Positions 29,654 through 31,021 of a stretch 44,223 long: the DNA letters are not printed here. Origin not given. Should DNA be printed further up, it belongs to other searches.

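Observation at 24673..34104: Nine-gene block: an ACP-dependent acylation operon followed by a class-B-rSAM / GT2 / rSAM / rSAM operon, a candidate undescribed glycolipid or glycan tailoring system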

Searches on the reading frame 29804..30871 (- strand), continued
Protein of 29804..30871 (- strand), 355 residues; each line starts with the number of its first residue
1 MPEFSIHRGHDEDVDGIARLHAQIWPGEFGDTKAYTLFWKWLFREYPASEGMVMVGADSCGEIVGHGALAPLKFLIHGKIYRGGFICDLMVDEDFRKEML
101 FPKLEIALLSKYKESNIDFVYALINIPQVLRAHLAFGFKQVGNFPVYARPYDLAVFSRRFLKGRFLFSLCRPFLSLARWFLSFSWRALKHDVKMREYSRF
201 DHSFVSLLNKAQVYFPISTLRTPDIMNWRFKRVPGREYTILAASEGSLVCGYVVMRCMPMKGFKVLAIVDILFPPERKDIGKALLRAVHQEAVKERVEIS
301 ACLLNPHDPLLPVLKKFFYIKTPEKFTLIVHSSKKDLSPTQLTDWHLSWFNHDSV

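Call 31: search_protein_families(library=ncbifam, proteins=[L034:6804-8507:+, L035:7716-9407:+, L034:8494-9915:+, L030:16158-17759:+, L030:17764-19530:-, L033:5495-7063:-, L033:12749-14527:+, L034:14315-16036:-, L035:1189-2772:+], max_evalue=0.01)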
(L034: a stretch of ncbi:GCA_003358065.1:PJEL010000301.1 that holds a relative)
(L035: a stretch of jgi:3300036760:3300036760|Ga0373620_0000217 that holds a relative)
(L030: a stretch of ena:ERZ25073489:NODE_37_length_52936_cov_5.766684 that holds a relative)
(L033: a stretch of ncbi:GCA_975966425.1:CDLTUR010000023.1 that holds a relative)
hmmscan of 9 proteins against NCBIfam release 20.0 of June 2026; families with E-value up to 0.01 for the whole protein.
L034:6804-8507:+ (567 aa): 2 families
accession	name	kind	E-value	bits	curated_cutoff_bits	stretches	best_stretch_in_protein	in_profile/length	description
TIGR01686.1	FkbH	subfamily_domain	2e-86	290.1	146.65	1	208-536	3-322/323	FkbH domain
TIGR01681.1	HAD-SF-IIIC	subfamily_domain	3.2e-13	50.7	35.75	1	209-331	1-129/132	HAD-IIIC family phosphatase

L035:7716-9407:+ (563 aa): 2 families
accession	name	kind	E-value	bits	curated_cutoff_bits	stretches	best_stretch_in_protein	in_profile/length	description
TIGR01686.1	FkbH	subfamily_domain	9.8e-91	304.2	146.65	1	208-536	3-322/323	FkbH domain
TIGR01681.1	HAD-SF-IIIC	subfamily_domain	5.5e-17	62.8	35.75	1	209-332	1-130/132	HAD-IIIC family phosphatase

L034:8494-9915:+ (473 aa): 84 families (the best 25 are shown)
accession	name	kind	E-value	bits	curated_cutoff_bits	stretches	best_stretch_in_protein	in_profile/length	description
NF005868.0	PRK07806.1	subfamily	6e-11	42.4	162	1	261-331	3-74/248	SDR family oxidoreductase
NF004200.0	PRK05653.1-5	equivalog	8.2e-09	35.4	273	1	265-328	3-66/242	3-oxoacyl-ACP reductase FabG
NF053542.1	FlxB_rubin_SDR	equivalog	1.4e-08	34.8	340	1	266-342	2-76/239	flexirubin biosynthesis SDR family reductase FlxB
NF007273.0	PRK09730.1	equivalog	4.9e-08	32.6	406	1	267-327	4-64/247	SDR family oxidoreductase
NF004778.0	PRK06124.1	equivalog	1.1e-07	31.6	303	1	259-327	6-73/256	SDR family oxidoreductase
NF041159.1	Rham_dhyd_Thplmales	equivalog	1.2e-07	31.5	450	1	261-329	2-70/253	L-rhamnose 1-dehydrogenase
NF005975.0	PRK08063.1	equivalog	1.5e-07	31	328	1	263-334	3-75/250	enoyl-[acyl-carrier-protein] reductase FabL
NF004199.0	PRK05653.1-4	equivalog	2.1e-07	30.8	301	1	261-324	2-65/247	3-oxoacyl-ACP reductase FabG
NF004521.0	PRK05866.1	equivalog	2.5e-07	30.1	368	1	237-325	15-100/294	SDR family oxidoreductase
NF009388.0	PRK12747.1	equivalog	2.6e-07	30.5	376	1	263-318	3-58/252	short chain dehydrogenase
TIGR01831.1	fabG_rel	equivalog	2.8e-07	30.2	338.85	1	268-325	2-59/239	3-ketoacyl-ACP reductase FabG2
NF006597.0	PRK09134.1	equivalog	2.9e-07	30.1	281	1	261-327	9-75/261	SDR family oxidoreductase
NF009546.0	PRK12935.1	equivalog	4.1e-07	29.8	418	1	262-325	4-67/247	acetoacetyl-CoA reductase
NF006493.1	PRK08936.1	subfamily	4.9e-07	29.3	420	1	261-324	4-67/261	glucose-1-dehydrogenase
NF009384.0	PRK12743.1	equivalog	6.3e-07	28.9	264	1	263-329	5-71/258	SDR family oxidoreductase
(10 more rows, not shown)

L030:16158-17759:+ (533 aa): 1 family
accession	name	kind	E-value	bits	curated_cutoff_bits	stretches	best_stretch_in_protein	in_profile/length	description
NF041481.1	beta_arabfuran_tase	equivalog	0.00087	17.4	1050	0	10-364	10-391/633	terminal beta-(1->2)-arabinofuranosyltransferase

L030:17764-19530:- (588 aa): 0 families

L033:5495-7063:- (522 aa): 2 families
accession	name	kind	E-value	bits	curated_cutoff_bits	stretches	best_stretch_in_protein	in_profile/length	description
NF047440.1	LA3751_2_3_fam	subfamily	5.4e-13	48.6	200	1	81-352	103-391/460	LA_3751/LA_3752 family putative glycosyltransferase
NF041481.1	beta_arabfuran_tase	equivalog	8.5e-05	20.8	1050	1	7-259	14-282/633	terminal beta-(1->2)-arabinofuranosyltransferase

L033:12749-14527:+ (592 aa): 0 families

L034:14315-16036:- (573 aa): 0 families

L035:1189-2772:+ (527 aa): 0 families

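Call 33: predict_structure(alignment_id=A1)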
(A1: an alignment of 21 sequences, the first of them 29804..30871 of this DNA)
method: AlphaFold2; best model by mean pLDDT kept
length: 355 residues; sequences in the alignment: 21
mean_pLDDT: 89.6   pTM: 0.88
mean pLDDT of the five models: 89.6, 88.6, 88.3, 88.1, 87.4
residues with pLDDT >= 90: 245; 70-90: 95; 50-70: 15; < 50: 0
segments of 3 or more residues with pLDDT < 50: none
pLDDT, mean of each block of 10 residues (from residue 1): 88 95 87 92 83 94 95 91 91 89 93 90 91 93 95 79 78 83 63 93 95 91 94 91 94 95 92 95 95 94 94 95 93 73 90 68
secondary structure, 60 per line:
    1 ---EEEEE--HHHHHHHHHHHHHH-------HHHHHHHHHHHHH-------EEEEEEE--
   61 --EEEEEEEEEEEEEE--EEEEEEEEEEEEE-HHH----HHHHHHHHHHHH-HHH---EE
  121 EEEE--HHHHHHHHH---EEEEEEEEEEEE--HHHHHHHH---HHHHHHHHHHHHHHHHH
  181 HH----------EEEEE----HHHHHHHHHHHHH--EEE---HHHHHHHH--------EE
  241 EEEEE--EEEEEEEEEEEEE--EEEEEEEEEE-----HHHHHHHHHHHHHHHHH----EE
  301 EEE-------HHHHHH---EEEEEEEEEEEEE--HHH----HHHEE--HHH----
elements in order: E4-8 H11-24 H32-44 E52-58 E63-76 E79-91 H100-111 E119-124 H127-135 E139-150 H153-160 H164-182 E193-197 H202-214 E217-219 H223-230 E239-245 E248-260 E263-272 H278-294 E299-303 H311-316 E320-332

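Call 36: find_encoding_contigs(protein=P0033, flank=10000, max_places=2)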
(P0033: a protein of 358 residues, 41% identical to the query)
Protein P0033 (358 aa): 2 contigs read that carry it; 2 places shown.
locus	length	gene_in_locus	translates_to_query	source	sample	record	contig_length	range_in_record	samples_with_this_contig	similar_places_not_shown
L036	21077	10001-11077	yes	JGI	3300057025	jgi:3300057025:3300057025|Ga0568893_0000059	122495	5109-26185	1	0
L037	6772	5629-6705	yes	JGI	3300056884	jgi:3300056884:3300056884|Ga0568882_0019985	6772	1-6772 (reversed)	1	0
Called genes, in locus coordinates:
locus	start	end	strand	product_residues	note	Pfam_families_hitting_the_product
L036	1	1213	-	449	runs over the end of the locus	PF01266:DAO, PF01593:Amino_oxidase, PF13450:NAD_binding_8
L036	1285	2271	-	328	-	PF00535:Glycos_transf_2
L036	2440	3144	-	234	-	-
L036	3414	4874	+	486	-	PF13231:PMT_2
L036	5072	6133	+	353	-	PF00106:adh_short (weak), PF01073:3Beta_HSD, PF01370:Epimerase, PF02719:Polysacc_synt_2, PF04321:RmlD_sub_bind, PF07993:NAD_binding_4 (weak), PF16363:GDP_Man_Dehyd, PF13460:NAD_binding_10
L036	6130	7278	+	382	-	PF01370:Epimerase, PF16363:GDP_Man_Dehyd, PF02719:Polysacc_synt_2 (faint)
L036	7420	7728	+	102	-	-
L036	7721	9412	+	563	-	-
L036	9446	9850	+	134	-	PF13669:Glyoxalase_4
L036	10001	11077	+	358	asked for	PF13420:Acetyltransf_4 (faint), PF13527:Acetyltransf_9 (weak)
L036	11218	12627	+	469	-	PF02310:B12-binding, PF04055:Radical_SAM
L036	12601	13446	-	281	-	PF01522:Polysacc_deac_1, PF22537:WbmS-like (weak), PF10096:DUF2334, PF11959:DUF3473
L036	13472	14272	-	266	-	PF01209:Ubie_methyltran, PF05148:Methyltransf_8 (faint), PF13489:Methyltransf_23, PF13649:Methyltransf_25, PF13847:Methyltransf_31, PF08241:Methyltransf_11, PF08242:Methyltransf_12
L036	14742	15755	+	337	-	PF01073:3Beta_HSD, PF01370:Epimerase, PF02719:Polysacc_synt_2, PF04321:RmlD_sub_bind, PF07993:NAD_binding_4, PF16363:GDP_Man_Dehyd, PF13460:NAD_binding_10 (weak)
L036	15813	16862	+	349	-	PF10066:DUF2304, PF00535:Glycos_transf_2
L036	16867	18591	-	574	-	-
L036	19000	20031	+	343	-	PF04055:Radical_SAM, PF13186:SPASM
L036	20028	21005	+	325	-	PF01408:GFO_IDH_MocA, PF02894:GFO_IDH_MocA_C, PF22725:GFO_IDH_MocA_C3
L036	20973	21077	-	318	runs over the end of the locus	PF03706:LPG_synthase_TM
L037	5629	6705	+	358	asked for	PF13420:Acetyltransf_4 (faint), PF13527:Acetyltransf_9 (weak)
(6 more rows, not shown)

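Call 37: find_encoding_contigs(protein=P0040, flank=10000, max_places=2)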
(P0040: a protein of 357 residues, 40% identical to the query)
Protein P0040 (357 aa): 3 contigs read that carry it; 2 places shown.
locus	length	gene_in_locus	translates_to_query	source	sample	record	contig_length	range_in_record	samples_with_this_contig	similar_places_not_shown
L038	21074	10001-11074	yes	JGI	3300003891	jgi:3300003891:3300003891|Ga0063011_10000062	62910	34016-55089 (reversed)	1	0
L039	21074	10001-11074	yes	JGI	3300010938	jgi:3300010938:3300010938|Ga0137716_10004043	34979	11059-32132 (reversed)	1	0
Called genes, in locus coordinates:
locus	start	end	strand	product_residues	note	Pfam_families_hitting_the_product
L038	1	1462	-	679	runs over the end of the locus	-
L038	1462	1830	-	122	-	-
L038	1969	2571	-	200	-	PF13580:SIS_2, PF01380:SIS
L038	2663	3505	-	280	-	-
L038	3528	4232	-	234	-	PF00483:NTP_transferase, PF12804:NTP_transf_3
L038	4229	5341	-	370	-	PF01073:3Beta_HSD, PF01370:Epimerase, PF02719:Polysacc_synt_2, PF05368:NmrA (faint), PF07993:NAD_binding_4, PF16363:GDP_Man_Dehyd, PF01370:Epimerase, PF16363:GDP_Man_Dehyd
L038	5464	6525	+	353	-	PF00106:adh_short (weak), PF01073:3Beta_HSD, PF01370:Epimerase, PF02719:Polysacc_synt_2, PF04321:RmlD_sub_bind, PF05368:NmrA (weak), PF07993:NAD_binding_4 (weak), PF16363:GDP_Man_Dehyd, +2 more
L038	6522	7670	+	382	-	PF01370:Epimerase, PF16363:GDP_Man_Dehyd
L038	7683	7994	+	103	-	-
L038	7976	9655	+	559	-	-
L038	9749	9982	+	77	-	PF13669:Glyoxalase_4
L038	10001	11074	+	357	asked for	PF13527:Acetyltransf_9 (faint), PF00583:Acetyltransf_1 (faint)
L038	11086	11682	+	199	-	-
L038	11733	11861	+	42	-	-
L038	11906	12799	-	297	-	PF02353:CMAS, PF13489:Methyltransf_23, PF08241:Methyltransf_11, PF08242:Methyltransf_12, PF13649:Methyltransf_25, PF13847:Methyltransf_31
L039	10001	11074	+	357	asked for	PF13527:Acetyltransf_9 (faint), PF00583:Acetyltransf_1 (faint)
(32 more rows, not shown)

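Call 38: fold_search(model_id=the predicted structure, library=pdb)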
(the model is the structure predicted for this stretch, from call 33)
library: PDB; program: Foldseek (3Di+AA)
matches with E <= 10: 1330; with E <= 0.001: 812
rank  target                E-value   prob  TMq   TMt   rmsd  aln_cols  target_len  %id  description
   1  6b1l_A                2.3e-16  1.00  0.63  0.60   6.1       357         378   12  Crystal structure of glycylpeptide N-tetradecanoyltransferase from Plasmodium vivax in complex with inhibitor IMP-0001 (released 2018-09-26)
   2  6maz_C                4.1e-16  1.00  0.60  0.57   6.3       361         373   12  Crystal structure of N-myristoyl transferase (NMT) G386E mutant from Plasmodium vivax in complex with inhibitor IMP-03 (released 2019-06-05)
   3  6maz_A                4.6e-16  1.00  0.60  0.56   6.2       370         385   13  Crystal structure of N-myristoyl transferase (NMT) G386E mutant from Plasmodium vivax in complex with inhibitor IMP-03 (released 2019-06-05)
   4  6mb1_C                5.5e-16  1.00  0.60  0.58   6.0       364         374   12  Crystal structure of N-myristoyl transferase (NMT) from Plasmodium vivax in complex with inhibitor IMP-1002 (released 2019-06-05)
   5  5v0w_C                5.8e-16  1.00  0.59  0.56   6.5       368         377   12  Crystal structure of glycylpeptide N-tetradecanoyltransferase from Plasmodium vivax in complex with inhibitor IMP-0001 (released 2018-03-07)
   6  6may_C                5.8e-16  1.00  0.61  0.57   5.8       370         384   12  Crystal structure of N-myristoyl transferase (NMT) G386E mutant from Plasmodium vivax (released 2019-06-05)
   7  6mb0_C                6.6e-16  1.00  0.60  0.58   6.1       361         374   12  Crystal structure of N-myristoyl transferase (NMT) G386E mutant from Plasmodium vivax in complex with inhibitor IMP-10 (released 2019-06-05)
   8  6may_B                1.1e-15  1.00  0.62  0.59   6.0       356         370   12  Crystal structure of N-myristoyl transferase (NMT) G386E mutant from Plasmodium vivax (released 2019-06-05)
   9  4b14_C                1.3e-15  1.00  0.59  0.57   6.3       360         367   12  Plasmodium vivax N-myristoyltransferase with a bound benzofuran inhibitor (compound 26) (released 2012-10-17)
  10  6may_A                1.3e-15  1.00  0.60  0.57   6.0       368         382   12  Crystal structure of N-myristoyl transferase (NMT) G386E mutant from Plasmodium vivax (released 2019-06-05)
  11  5v0x_C                2.0e-15  1.00  0.59  0.56   6.3       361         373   12  Crystal structure of glycylpeptide N-tetradecanoyltransferase from Plasmodium vivax in complex with inhibitor IMP-0001 (released 2018-03-07)
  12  5v0w_A                2.4e-15  1.00  0.61  0.57   6.1       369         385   12  Crystal structure of glycylpeptide N-tetradecanoyltransferase from Plasmodium vivax in complex with inhibitor IMP-0001 (released 2018-03-07)
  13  4b10_C                2.5e-15  1.00  0.62  0.59   6.5       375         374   11  Plasmodium vivax N-myristoyltransferase with a non-hydrolysable co- factor (released 2012-10-17)
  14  1iyl_A                2.5e-15  1.00  0.61  0.58   8.2       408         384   12  Crystal Structure of Candida albicans N-myristoyltransferase with Non-peptidic Inhibitor (released 2002-12-30)
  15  4caf_C                3.0e-15  1.00  0.62  0.59   6.2       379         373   12  Plasmodium vivax N-myristoyltransferase in complex with a benzothiophene inhibitor (compound 34a) (released 2014-04-02)
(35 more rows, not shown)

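Call 67: search_protein_representatives(alignment_id=A1)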
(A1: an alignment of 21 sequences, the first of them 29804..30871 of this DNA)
Query: 21 sequences, 358 profile positions. Proteins with E-value up to 0.001 (for the whole library): 11474; up to 1e-10: 5241; up to 1e-30: 446. The best 150 are listed.
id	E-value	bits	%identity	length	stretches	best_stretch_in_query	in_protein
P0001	2.7e-156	536.6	-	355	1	1-358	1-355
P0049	9.2e-133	459.2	-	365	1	2-358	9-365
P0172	1.4e-125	435.6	-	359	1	1-358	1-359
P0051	6.1e-118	410.5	-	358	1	4-358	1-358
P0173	1.4e-115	402.7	-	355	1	2-358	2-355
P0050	1.6e-114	399.3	-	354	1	2-358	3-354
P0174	1.1e-112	393.2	-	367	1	2-358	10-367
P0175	6.1e-112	390.7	-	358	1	2-357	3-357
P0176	6.0e-111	387.5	-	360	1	1-358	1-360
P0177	3.3e-108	378.5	-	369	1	5-358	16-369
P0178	4.3e-108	378.1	-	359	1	1-358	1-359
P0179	4.4e-108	378.0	-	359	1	2-358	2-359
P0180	6.6e-108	377.5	-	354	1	4-358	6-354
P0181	1.2e-107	376.6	-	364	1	3-358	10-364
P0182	6.3e-107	374.2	-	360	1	1-358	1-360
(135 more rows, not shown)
